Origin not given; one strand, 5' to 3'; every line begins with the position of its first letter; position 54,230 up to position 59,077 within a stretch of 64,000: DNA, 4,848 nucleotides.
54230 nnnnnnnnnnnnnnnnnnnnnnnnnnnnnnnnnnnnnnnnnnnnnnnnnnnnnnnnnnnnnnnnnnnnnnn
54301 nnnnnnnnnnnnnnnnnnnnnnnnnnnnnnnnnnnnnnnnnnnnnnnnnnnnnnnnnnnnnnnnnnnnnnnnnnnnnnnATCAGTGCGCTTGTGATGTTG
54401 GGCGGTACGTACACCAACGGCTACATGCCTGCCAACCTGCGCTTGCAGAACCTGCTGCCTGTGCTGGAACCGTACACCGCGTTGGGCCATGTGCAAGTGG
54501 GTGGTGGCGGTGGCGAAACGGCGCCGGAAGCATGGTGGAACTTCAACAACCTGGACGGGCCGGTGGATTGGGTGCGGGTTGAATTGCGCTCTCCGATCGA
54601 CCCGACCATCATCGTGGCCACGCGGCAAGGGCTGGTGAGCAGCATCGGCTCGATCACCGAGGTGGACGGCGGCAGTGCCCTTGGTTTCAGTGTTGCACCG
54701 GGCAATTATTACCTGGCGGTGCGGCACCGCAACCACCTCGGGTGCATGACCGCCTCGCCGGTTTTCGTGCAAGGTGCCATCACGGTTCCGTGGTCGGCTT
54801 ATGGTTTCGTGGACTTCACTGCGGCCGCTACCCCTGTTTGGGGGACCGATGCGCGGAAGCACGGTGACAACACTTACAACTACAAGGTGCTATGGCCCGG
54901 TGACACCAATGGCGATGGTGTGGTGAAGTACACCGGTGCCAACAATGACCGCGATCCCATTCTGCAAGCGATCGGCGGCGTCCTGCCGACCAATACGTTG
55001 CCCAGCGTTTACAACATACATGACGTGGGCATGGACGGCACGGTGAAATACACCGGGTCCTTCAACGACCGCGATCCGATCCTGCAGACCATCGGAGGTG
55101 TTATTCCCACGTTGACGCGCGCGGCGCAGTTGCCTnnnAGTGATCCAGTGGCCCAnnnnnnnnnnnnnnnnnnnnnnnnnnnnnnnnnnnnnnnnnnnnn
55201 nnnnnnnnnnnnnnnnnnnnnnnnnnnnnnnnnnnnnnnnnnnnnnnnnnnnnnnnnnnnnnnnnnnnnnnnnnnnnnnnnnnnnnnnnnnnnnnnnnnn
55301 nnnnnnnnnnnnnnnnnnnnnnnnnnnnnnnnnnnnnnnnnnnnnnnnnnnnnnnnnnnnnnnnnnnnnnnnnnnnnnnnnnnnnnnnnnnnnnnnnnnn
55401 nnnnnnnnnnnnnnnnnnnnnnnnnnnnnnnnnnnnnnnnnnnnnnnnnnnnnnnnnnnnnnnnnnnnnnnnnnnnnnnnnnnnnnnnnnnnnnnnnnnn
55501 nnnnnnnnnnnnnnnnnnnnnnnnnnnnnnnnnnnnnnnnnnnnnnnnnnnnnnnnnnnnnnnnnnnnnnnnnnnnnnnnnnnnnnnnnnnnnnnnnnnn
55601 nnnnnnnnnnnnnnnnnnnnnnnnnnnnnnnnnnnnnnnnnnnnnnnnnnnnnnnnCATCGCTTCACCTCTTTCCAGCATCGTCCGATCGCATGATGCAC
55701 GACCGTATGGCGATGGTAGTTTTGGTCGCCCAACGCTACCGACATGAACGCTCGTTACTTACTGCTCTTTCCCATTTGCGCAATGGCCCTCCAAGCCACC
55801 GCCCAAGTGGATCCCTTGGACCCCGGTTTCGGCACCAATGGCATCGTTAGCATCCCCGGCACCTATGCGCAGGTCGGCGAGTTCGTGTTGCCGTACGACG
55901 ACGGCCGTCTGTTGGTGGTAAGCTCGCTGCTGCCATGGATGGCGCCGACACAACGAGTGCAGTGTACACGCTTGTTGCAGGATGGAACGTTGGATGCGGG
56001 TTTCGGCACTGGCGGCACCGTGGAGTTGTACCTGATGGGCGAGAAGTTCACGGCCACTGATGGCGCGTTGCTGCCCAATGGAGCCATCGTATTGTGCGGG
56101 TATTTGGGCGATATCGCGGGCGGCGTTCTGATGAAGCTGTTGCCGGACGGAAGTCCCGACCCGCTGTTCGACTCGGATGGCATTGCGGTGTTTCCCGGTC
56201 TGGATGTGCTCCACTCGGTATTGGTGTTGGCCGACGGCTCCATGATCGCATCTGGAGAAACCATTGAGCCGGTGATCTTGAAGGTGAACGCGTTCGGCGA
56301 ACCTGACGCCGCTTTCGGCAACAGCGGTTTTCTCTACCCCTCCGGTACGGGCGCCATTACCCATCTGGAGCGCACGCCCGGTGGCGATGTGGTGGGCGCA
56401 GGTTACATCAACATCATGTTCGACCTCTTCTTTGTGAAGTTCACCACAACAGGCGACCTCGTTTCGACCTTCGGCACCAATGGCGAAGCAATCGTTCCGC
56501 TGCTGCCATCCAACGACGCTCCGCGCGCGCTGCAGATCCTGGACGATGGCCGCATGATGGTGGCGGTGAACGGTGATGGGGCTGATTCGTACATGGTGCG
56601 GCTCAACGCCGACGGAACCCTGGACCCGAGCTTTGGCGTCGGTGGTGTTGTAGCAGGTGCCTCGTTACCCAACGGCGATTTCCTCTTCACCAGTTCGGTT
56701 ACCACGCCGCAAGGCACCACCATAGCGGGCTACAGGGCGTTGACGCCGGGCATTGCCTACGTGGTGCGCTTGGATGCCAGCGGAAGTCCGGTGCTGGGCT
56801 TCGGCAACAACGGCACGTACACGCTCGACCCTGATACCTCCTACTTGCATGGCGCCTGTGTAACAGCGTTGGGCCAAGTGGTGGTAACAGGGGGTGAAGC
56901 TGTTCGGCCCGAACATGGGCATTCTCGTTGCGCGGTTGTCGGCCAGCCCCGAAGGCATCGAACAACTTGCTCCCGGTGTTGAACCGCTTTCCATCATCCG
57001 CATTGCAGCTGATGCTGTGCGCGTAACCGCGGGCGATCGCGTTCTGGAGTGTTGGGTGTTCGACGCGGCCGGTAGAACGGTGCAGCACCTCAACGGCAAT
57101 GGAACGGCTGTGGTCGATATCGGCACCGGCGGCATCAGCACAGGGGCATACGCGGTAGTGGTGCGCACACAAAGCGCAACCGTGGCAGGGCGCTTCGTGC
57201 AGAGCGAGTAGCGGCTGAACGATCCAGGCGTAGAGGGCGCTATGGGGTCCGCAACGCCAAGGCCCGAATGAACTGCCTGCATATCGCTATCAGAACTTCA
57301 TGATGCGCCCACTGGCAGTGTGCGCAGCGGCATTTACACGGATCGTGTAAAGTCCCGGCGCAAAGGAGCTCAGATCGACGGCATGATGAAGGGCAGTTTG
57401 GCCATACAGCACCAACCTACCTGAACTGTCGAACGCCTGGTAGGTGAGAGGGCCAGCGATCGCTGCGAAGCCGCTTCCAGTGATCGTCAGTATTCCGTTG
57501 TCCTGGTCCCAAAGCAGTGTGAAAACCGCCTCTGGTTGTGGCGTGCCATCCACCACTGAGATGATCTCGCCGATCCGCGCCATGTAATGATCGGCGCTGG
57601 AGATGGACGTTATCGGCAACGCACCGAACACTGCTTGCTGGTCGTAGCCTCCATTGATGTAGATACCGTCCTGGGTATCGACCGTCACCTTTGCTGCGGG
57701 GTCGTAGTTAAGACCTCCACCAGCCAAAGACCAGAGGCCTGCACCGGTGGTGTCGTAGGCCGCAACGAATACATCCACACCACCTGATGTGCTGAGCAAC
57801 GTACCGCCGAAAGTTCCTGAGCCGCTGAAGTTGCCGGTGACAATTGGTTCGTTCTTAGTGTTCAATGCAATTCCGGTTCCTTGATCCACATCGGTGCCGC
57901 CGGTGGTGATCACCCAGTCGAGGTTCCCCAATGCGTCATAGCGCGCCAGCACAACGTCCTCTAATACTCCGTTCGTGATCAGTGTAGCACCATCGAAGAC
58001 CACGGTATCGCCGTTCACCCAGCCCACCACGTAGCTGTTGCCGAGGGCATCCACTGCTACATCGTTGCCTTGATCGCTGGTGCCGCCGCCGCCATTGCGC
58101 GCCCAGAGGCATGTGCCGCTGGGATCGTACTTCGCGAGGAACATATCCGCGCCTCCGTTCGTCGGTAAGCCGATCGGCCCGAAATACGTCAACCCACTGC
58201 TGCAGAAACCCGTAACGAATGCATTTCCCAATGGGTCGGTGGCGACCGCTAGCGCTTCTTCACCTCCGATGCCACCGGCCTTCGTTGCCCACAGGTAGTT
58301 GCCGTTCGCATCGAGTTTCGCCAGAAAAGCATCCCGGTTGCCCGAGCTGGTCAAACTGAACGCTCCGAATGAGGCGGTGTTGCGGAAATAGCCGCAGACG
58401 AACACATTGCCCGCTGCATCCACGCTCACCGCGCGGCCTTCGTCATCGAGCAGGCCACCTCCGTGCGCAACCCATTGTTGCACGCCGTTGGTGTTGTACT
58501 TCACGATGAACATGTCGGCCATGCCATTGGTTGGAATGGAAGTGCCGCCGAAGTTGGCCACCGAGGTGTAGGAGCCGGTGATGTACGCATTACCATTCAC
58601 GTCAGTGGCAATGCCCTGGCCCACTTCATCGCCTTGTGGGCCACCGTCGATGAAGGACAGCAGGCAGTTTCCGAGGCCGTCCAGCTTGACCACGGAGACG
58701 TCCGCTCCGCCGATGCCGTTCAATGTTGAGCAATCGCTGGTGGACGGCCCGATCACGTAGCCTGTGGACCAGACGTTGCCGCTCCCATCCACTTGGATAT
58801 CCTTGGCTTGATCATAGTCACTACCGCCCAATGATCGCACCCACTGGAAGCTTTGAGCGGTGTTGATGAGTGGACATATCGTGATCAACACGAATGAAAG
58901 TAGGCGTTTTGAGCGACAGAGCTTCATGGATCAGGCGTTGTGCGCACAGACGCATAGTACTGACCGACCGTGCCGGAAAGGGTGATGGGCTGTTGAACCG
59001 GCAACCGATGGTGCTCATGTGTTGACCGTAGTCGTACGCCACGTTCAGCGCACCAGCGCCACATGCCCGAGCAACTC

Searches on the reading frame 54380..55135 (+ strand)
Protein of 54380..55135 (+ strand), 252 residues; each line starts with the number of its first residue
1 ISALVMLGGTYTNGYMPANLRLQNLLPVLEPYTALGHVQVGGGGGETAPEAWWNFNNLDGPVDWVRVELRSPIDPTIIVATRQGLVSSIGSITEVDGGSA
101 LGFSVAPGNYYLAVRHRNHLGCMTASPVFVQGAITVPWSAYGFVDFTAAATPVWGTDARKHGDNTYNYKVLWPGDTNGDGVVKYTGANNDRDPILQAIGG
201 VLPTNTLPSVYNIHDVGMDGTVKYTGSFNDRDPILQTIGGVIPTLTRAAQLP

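Call 25: search_solved_structures(query=A2, max_evalue=10, show_alignments=4)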
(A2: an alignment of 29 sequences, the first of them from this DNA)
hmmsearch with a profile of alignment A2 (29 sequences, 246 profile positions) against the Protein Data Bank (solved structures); distinct sequences matched with E-value up to 10: 0.

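Call 29: find_related_loci(query=A2, collection=genome_contigs, flank=3000)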
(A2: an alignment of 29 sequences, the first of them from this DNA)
Query A2 (252 aa) in genome_contigs; peptide patterns used: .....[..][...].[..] (x = any residue, [..] = any of these).
596 stretches matched a pattern (row limit reached: there are more); 587 encode a relative of the query (tblastn E <= 1e-3); the best 80 are kept; 79 distinct loci.
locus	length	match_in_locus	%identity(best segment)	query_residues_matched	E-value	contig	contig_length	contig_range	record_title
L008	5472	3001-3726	52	1-252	1e-71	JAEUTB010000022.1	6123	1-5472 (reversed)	MAG: Flavobacteriales bacterium isolate new MAG-318 k141_2761744, whole genome shotgun sequence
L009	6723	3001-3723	50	1-252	1e-69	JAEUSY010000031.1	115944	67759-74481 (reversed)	MAG: Flavobacteriales bacterium isolate new MAG-315 k141_4034102, whole genome shotgun sequence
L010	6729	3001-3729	49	1-252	9e-67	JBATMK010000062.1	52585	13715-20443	MAG: Flavobacteriales bacterium isolate MFD10527_ilm_asm_bin7 k127_166688, whole genome shotgun sequence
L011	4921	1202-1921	47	5-252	1e-64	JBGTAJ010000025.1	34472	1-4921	MAG: Flavobacteriales bacterium isolate JTS-AC70 k141_2133608, whole genome shotgun sequence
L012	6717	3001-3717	46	5-252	2e-64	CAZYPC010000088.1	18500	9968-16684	MAG TPA_asm: uncultured Chryseobacterium sp. isolate SRP189682_co1_319 genome assembly, contig: NODE_5753_length_18500_c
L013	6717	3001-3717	50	5-252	2e-64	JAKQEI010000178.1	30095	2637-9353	MAG: Bacteroidota bacterium isolate USDE_maxbin.097 k141_1547344, whole genome shotgun sequence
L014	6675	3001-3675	49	16-252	4e-64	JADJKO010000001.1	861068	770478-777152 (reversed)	MAG: Flavobacteriales bacterium isolate EsbE_18-Q3-R3-47_BATAC.451 tig00000790-10-8595540, whole genome shotgun sequence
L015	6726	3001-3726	48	1-252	4e-64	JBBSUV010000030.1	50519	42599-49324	MAG: Flavobacteriales bacterium isolate SVL2_sbin.57 SVL2_sbin.57_k141_1426569_L_50519_cov_24.3264, whole genome shotgun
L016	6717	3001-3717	48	1-252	9e-64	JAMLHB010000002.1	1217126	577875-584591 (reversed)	MAG: Flavobacteriales bacterium isolate ACE_NR_BACT18 ACE_NR_BACT18_2, whole genome shotgun sequence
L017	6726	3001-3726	46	6-252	1e-63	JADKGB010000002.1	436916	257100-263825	MAG: Flavobacteriales bacterium isolate Ribe_18-Q3-R11-54_BAT3C.87 tig00002310-10-4360420, whole genome shotgun sequence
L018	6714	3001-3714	48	6-252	1e-63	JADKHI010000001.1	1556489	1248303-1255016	MAG: Flavobacteriales bacterium isolate Skiv_18-Q3-R9-52_BAT3C.268 tig00000424-10-15552830, whole genome shotgun sequenc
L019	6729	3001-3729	48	5-252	2e-63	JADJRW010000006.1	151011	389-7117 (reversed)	MAG: Flavobacteriales bacterium isolate Hade_18-Q3-R52-61_BATAC.255 tig00014746-10-1518040, whole genome shotgun sequenc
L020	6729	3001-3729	49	1-252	1e-63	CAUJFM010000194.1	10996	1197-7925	MAG: Bacteroidota bacterium isolate KLAP54 genome assembly, contig: KLAP54_570142, whole genome shotgun sequence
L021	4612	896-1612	47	5-252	1e-62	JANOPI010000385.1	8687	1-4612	MAG: Flavobacteriales bacterium isolate VAR_4_metabat_71 VAR_4_k141_838091, whole genome shotgun sequence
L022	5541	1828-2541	49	6-252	1e-62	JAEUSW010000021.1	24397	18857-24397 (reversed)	MAG: Flavobacteriales bacterium isolate new MAG-313 k141_4282332, whole genome shotgun sequence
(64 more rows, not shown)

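Call 33: predict_structure(alignment_id=A2)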
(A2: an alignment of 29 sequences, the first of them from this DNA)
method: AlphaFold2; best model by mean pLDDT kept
length: 252 residues; sequences in the alignment: 29
mean_pLDDT: 71.4   pTM: 0.70
mean pLDDT of the five models: 71.4, 70.0, 69.9, 69.1, 67.3
residues with pLDDT >= 90: 87; 70-90: 78; 50-70: 11; < 50: 76
segments of 3 or more residues with pLDDT < 50: 176-178, 180-252
pLDDT, mean of each block of 10 residues (from residue 1): 88 80 84 87 91 85 95 95 95 90 93 89 93 68 91 84 82 60 34 30 39 36 32 36 35 28
secondary structure, 60 per line:
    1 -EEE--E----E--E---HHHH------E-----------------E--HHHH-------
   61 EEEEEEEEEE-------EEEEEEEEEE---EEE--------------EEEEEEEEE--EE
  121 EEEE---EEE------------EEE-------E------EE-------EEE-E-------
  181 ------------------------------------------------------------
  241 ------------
elements in order: E2-4 H19-22 H50-53 E61-70 E78-87 E91-93 E108-116 E119-124 E128-130 E143-145 E169-171

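Call 37: fold_search(model_id=the predicted structure, library=pdb)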
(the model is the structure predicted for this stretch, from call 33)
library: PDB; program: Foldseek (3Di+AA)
matches with E <= 10: 307; with E <= 0.001: 0
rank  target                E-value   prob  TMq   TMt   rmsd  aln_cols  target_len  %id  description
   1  4wi0_B                2.0e-01  0.57  0.27  0.39   6.3       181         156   13  Crystal structure of Coh3ScaB-XDoc_M2ScaA complex: A C-terminal interface mutant of type II Cohesin-X-Dockerin complex (released 2015-10-07)
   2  6yoa_B                2.1e-01  0.18  0.15  0.24   7.8        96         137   10  Lig v 1 structure and the inflammatory response to the Ole e 1 protein family (released 2020-05-13)
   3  4u3s_B                2.3e-01  0.23  0.16  0.23   7.4        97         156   18  Crystal structure of Coh3ScaB-XDoc_M1ScaA complex: A N-terminal interface mutant of type II Cohesin-X-Dockerin complex (released 2015-07-29)
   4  2h6u_A                2.9e-01  0.18  0.13  0.25   4.0        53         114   13  Crystal structure of 5-hydroxyisourate hydrolase (formerly known as TRP, transthyretin related protein) (released 2006-10-31)
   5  6wee_C                3.6e-01  0.04  0.10  0.14  17.8       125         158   14  Copper-bound M88I variant of Campylobacter jejuni P19 (released 2021-02-10)
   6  3q1e_A                4.1e-01  0.10  0.12  0.21   4.6        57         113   14  Crystal structure of Y116T/I16A double mutant of 5-hydroxyisourate hydrolase in complex with T4 (released 2011-05-04)
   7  7kra_G                4.1e-01  0.09  0.14  0.21  12.5       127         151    7  Cryo-EM structure of Saccharomyces cerevisiae ER membrane protein complex bound to Fab-DH4 in lipid nanodiscs (released 2020-12-02)
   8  3faw                  4.6e-01  0.11  0.15  0.06  16.1       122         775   14  Crystal Structure of the Group B Streptococcus Pullulanase SAP (released 2009-04-14)
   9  3lzl_B                4.6e-01  0.03  0.09  0.13  17.7       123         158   14  Crystal Structure Analysis of the as-solated P19 protein from Campylobacter jejuni at 1.45 A at pH 9.0 (released 2010-07-21)
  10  2h1x_A                4.8e-01  0.15  0.13  0.25   4.2        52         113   15  Crystal structure of 5-hydroxyisourate Hydrolase (formerly known as TRP, Transthyretin Related Protein) (released 2006-10-31)
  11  3iwv_D                4.8e-01  0.11  0.12  0.22   4.3        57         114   12  Crystal structure of Y116T mutant of 5-HYDROXYISOURATE HYDROLASE (TRP) (released 2010-09-01)
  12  6wef_A                4.8e-01  0.03  0.10  0.14  17.3       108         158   18  Copper-bound D92H variant of Campylobacter jejuni P19 (released 2021-02-10)
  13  6yoa_A                5.1e-01  0.28  0.19  0.32   6.1        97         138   11  Lig v 1 structure and the inflammatory response to the Ole e 1 protein family (released 2020-05-13)
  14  4fl4_C                5.1e-01  0.16  0.20  0.17   7.4       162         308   10  Scaffoldin conformation and dynamics revealed by a ternary complex from the Clostridium thermocellum cellulosome (released 2012-06-27)
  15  7kjk_A3               5.8e-01  0.10  0.14  0.23   9.3        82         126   15  The Neck region of Phage XM1 (6-fold symmetry) (released 2021-11-03)
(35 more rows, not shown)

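Call 38: search_protein_families(library=pfam, alignment_id=A2, max_evalue=10)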
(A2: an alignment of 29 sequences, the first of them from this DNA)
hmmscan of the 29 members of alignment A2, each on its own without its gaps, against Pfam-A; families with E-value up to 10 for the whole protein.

A. member 1, seq(252 aa): 0 families

B. families by the number of members that match (of 29 scanned): 11 families
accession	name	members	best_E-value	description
PF23623.1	GBD_IRG7_N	3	0.0007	IRG7 N-terminal galactose binding domain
PF07495.19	Y_Y_Y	2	0.00016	Y_Y_Y domain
PF09912.14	DUF2141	1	0.036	Uncharacterized protein conserved in bacteria (DUF2141)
PF00631.27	G-gamma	1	0.038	GGL domain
PF14340.12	DUF4395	1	0.14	Domain of unknown function (DUF4395)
PF06809.16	NPDC1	1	0.16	Neural proliferation differentiation control-1 protein (NPDC1)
PF11619.13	P53_C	1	0.2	Transcription factor P53 - C terminal domain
PF20164.4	GspA_SrpA_N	1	0.27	GspA/SrpA SigLec-like domain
PF05618.17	Zn_protease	1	0.28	Putative ATP-dependent zinc protease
PF00114.24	Pilin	1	0.86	Pilin (bacterial filament)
PF00404.24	Dockerin_1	1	0.91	Dockerin type I domain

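Call 39: search_protein_representatives(alignment_id=A2)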
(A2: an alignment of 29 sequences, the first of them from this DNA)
Query: 29 sequences, 246 profile positions. Proteins with E-value up to 0.001 (for the whole library): 12897; up to 1e-10: 9719; up to 1e-30: 3628. The best 150 are listed.
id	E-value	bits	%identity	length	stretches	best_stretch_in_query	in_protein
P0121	1.3e-105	368.6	-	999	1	2-246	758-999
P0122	3.8e-105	367.1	-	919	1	2-246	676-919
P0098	3.8e-105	367.1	-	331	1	2-246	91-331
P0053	3.9e-105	367.1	-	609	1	4-246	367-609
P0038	1.3e-104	365.4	-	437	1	2-246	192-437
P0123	8.7e-104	362.7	-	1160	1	2-246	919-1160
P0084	1.2e-103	362.2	-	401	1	2-246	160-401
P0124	2.0e-103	361.5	-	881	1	3-246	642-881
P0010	3.7e-103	360.6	-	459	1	2-246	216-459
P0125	1.3e-102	358.8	-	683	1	2-246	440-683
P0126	1.8e-102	358.4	-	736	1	2-246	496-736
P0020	2.5e-102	357.9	-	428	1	3-246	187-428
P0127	8.0e-102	356.2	-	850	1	3-246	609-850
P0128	8.5e-102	356.1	-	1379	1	2-246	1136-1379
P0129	1.4e-101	355.4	-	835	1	3-246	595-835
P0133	8.7e-101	352.8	-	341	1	2-246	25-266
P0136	2.0e-100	351.7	-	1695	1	2-246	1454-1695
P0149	7.7e-99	346.5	-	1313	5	56-176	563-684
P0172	2.5e-97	341.5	-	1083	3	2-216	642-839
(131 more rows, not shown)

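Call 41: search_protein_families(library=pfam, proteins=[P0149, P0172, P0133, P0121, P0123, P0128, P0136], max_evalue=0.001)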
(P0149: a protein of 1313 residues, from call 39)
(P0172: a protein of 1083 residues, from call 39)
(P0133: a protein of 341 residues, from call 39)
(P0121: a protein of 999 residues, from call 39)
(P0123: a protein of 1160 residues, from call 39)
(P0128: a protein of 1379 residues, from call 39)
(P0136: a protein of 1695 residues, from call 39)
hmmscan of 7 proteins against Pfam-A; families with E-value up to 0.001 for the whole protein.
P0149 (1313 aa): 2 families
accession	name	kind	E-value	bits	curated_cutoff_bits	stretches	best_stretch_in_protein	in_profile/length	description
PF00404.24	Dockerin_1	-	6e-08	33.2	22.9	1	438-486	2-53/57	Dockerin type I domain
PF08102.16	Antimicrobial_7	-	5.5e-06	27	25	0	808-827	1-20/43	Scorpion antimicrobial peptide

P0172 (1083 aa): 1 family
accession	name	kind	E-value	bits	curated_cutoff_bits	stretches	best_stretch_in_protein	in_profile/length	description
PF00082.27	Peptidase_S8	-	0.0007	19.4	21.8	0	105-170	217-282/288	Subtilase family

P0133 (341 aa): 0 families

P0121 (999 aa): 4 families
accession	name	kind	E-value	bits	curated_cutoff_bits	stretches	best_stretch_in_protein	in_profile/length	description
PF17164.10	DUF5122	-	7.3e-158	512.9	27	12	104-139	1-36/36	Domain of unknown function (DUF5122) beta-propeller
PF12768.13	Rax2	-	7.5e-11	42.3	28.8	0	95-130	23-59/254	Rax2 C-terminal beta propeller domain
PF00400.38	WD40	-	1.9e-08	34.9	27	0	605-626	9-30/39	WD domain, G-beta repeat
PF07494.17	Reg_prop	-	3.4e-08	33.2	20.4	0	606-625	3-22/24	Two component regulator propeller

P0123 (1160 aa): 3 families
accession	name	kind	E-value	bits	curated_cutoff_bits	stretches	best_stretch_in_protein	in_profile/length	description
PF02128.21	Peptidase_M36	-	4.7e-143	477.3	23.3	1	239-606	2-368/368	Fungalysin metallopeptidase (M36)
PF07504.19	FTP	-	4.6e-09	36.4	21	1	49-96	3-49/51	Fungalysin/Thermolysin Propeptide Motif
PF20773.4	InhA-like_MAM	-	0.00046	20.2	26.9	0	800-915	50-166/191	Immune inhibitor A-like, MAM domain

P0128 (1379 aa): 2 families
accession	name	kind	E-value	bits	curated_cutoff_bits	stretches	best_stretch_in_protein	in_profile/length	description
PF02494.22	HYR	-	8.2e-09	36.1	21.7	1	729-807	2-81/81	HYR domain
PF11617.13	Cu-binding_MopE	-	6e-05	23.6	27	1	1100-1129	1-30/30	Putative metal-binding motif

P0136 (1695 aa): 3 families
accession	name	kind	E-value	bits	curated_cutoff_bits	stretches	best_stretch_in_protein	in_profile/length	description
PF11617.13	Cu-binding_MopE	-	8.5e-51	170.3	27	6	760-789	1-30/30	Putative metal-binding motif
PF00082.27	Peptidase_S8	-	1.5e-21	77.5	21.8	1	148-364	1-256/288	Subtilase family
PF08534.16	Redoxin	-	0.00042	20.6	26.6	0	1106-1210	6-105/148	Redoxin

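Call 59: search_protein_families(library=ncbifam, proteins=[P0121], max_evalue=0.1)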
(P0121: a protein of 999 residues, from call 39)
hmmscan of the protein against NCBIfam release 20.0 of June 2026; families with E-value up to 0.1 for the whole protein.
P0121 (999 aa): 2 families
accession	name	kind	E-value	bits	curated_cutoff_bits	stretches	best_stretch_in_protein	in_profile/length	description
TIGR02608.1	delta_60_rpt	domain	3.7e-91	298.9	76.5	12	97-143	2-48/55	delta-60 repeat domain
NF009507.0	PRK12865.1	equivalog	0.0042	17.3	149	0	155-203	31-79/97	YciI-like protein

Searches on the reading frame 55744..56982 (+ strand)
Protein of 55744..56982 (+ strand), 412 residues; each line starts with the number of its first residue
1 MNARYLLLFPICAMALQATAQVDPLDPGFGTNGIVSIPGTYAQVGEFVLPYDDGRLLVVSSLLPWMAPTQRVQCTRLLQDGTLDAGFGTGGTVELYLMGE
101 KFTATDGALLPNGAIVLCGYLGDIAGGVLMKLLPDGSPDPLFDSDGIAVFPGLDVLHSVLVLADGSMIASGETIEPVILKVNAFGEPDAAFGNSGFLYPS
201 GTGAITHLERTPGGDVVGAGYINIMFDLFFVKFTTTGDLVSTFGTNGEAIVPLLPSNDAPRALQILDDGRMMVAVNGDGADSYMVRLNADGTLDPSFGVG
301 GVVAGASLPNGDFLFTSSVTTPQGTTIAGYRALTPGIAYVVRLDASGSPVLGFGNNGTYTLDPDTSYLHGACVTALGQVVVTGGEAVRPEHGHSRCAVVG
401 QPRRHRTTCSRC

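Call 3: search_protein_families(library=pfam, proteins=[window:55744-56982:+], max_evalue=1)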
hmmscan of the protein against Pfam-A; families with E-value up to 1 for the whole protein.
window:55744-56982:+ (412 aa): 3 families
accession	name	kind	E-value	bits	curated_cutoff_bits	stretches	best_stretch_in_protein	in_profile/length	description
PF17164.10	DUF5122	-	2.7e-17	63.1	27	3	268-297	3-36/36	Domain of unknown function (DUF5122) beta-propeller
PF14748.11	P5CR_dimer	-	0.26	12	25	1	317-334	66-83/105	Pyrroline-5-carboxylate reductase dimerisation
PF17803.7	Cadherin_4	-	0.89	10.5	25.1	0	286-367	22-69/71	Bacterial cadherin-like domain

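Call 59: search_protein_families(library=ncbifam, proteins=[window:55744-56982:+], max_evalue=0.1)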
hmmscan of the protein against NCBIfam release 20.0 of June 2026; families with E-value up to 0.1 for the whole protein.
window:55744-56982:+ (412 aa): 1 family
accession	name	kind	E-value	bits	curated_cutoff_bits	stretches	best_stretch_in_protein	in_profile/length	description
TIGR02608.1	delta_60_rpt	domain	8e-37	124.9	76.5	5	261-303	4-50/55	delta-60 repeat domain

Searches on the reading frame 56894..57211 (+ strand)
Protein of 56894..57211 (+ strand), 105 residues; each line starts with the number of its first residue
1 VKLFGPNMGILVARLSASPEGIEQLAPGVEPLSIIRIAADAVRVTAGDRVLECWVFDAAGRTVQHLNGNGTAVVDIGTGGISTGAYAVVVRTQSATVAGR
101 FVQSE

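Call 69: search_protein_families(library=ncbifam, proteins=[window:56894-57211:+], max_evalue=0.01)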
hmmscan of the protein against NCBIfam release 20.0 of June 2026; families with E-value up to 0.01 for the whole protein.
window:56894-57211:+ (105 aa): 1 family
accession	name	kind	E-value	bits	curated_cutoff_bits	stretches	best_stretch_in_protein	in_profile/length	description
TIGR04183.1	Por_Secre_tail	domain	0.0055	16.7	23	1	53-102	23-70/72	T9SS type A sorting domain-containing protein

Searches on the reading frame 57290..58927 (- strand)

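Call 3: search_protein_families(library=pfam, proteins=[window:57290-58927:-], max_evalue=1)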
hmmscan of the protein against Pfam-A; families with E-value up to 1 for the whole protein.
window:57290-58927:- (545 aa): 4 families
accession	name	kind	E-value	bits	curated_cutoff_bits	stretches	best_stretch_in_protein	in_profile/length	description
PF06739.17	SBBP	-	1.6e-16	60.4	20.5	5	279-306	7-34/38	Beta-propeller repeat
PF18962.6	Por_Secre_tail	-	0.012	16.3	27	1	494-538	22-69/75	Secretion system C-terminal sorting domain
PF20318.3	DUF6613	-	0.24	11.7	24.3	1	380-461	81-159/200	Family of unknown function (DUF6613)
PF17164.10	DUF5122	-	0.65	10.7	27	0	188-210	10-31/36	Domain of unknown function (DUF5122) beta-propeller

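Call 59: search_protein_families(library=ncbifam, proteins=[window:57290-58927:-], max_evalue=0.1)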
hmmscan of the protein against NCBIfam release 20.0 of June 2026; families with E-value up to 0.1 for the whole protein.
window:57290-58927:- (545 aa): 3 families
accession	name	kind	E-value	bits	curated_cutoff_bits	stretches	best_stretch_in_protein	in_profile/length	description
NF047494.1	Lepto_SBBP_lipo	equivalog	9.8e-41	139.9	400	3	123-307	266-448/466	SBBP repeat beta-propeller lipoprotein, LipL53 family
TIGR04183.1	Por_Secre_tail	domain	0.00013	21.9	23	1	493-544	20-71/72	T9SS type A sorting domain-containing protein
TIGR02608.1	delta_60_rpt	domain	0.0042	16.9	76.5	0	162-200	1-42/55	delta-60 repeat domain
